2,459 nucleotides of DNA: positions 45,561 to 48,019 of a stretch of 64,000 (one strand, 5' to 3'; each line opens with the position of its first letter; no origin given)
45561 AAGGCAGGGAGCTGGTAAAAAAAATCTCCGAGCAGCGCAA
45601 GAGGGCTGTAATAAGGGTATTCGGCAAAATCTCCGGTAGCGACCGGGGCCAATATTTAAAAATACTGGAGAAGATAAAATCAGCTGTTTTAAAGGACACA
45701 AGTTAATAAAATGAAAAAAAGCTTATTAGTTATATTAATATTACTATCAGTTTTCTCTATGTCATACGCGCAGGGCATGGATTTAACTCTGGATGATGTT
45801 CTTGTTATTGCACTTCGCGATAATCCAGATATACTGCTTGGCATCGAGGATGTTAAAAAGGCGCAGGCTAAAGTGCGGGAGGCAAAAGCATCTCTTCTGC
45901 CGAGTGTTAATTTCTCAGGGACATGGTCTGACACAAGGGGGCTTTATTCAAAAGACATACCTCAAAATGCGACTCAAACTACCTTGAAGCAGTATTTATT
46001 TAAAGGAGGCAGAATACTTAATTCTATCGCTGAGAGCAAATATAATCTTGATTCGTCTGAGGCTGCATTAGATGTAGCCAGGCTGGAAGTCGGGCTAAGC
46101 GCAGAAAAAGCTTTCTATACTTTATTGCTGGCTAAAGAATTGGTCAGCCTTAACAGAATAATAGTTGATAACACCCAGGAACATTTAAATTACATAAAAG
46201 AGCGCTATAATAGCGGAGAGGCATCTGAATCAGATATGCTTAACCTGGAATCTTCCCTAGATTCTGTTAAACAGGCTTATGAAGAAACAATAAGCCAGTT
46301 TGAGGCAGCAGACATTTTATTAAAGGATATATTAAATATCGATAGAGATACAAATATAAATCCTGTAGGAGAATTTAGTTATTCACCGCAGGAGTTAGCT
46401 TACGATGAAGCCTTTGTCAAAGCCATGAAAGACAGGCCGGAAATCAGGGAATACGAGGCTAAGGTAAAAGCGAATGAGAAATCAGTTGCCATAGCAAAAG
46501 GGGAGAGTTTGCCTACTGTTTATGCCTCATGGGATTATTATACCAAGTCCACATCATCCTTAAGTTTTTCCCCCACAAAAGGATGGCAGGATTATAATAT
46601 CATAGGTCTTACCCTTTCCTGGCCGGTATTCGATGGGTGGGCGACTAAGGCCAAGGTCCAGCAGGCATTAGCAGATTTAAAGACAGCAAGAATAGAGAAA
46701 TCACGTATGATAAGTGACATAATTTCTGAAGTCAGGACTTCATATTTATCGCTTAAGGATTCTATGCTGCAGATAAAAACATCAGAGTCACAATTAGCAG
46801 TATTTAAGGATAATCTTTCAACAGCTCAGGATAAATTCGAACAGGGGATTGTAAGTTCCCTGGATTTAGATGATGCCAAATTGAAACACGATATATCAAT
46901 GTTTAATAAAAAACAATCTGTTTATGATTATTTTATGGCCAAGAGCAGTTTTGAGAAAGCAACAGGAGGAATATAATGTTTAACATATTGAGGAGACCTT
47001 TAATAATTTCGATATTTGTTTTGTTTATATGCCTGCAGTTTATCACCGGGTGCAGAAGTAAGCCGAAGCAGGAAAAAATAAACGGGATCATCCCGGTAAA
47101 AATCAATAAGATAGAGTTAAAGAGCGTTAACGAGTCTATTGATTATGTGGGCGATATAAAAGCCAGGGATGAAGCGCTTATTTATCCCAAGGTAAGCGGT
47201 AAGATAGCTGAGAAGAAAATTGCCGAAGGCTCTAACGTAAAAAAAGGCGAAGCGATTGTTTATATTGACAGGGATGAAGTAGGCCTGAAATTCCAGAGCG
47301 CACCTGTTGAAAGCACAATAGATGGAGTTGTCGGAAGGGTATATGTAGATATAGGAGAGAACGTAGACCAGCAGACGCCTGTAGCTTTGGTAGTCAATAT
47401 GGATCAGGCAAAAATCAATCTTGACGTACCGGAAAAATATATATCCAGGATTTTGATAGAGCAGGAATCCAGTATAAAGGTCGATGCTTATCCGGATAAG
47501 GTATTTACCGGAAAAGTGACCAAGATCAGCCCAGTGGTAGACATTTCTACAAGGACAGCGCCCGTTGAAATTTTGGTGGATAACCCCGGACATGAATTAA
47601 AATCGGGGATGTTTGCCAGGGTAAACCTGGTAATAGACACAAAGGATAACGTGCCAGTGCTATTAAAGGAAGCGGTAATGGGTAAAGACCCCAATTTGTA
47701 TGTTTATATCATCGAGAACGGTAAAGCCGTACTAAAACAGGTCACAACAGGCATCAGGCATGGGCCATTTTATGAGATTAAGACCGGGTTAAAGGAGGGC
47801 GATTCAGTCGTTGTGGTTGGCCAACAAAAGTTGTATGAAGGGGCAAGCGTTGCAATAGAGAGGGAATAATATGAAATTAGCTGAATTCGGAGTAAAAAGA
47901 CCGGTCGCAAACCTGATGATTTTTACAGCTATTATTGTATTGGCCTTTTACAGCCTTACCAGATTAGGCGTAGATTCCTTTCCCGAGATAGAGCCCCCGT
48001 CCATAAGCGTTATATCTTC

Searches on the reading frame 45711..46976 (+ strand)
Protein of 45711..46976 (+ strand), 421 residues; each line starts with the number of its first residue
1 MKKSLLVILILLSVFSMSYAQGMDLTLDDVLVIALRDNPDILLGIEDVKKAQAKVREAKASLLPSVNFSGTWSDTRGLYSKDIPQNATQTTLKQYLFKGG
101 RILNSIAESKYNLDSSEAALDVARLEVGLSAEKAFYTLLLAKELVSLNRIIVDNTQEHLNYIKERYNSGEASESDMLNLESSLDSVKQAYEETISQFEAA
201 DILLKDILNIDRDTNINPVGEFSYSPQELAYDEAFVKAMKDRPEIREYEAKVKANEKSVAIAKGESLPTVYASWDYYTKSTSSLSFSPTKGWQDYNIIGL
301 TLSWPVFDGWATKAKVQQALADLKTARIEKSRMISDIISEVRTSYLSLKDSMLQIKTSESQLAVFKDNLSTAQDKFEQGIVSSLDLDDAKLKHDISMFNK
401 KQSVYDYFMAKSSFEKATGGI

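Call 74: search_protein_families(library=pfam, proteins=[window:45711-46976:+], max_evalue=0.000001)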
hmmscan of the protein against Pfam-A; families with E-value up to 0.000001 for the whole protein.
window:45711-46976:+ (421 aa): 1 family
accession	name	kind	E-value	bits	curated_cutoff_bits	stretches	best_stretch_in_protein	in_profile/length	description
PF02321.23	OEP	-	2.5e-60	204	22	2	232-419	2-187/187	Outer membrane efflux protein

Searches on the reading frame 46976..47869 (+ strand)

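Call 74: search_protein_families(library=pfam, proteins=[window:46976-47869:+], max_evalue=0.000001)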
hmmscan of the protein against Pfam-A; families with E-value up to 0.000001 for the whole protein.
window:46976-47869:+ (297 aa): 2 families
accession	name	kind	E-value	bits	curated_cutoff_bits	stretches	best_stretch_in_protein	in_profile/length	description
PF16576.10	HlyD_D23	-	6.5e-26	91.4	30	1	107-214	107-214/214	Barrel-sandwich domain of CusB or HlyD membrane-fusion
PF13437.12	HlyD_3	-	1.5e-17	64.7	22.2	1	112-211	3-106/106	HlyD family secretion protein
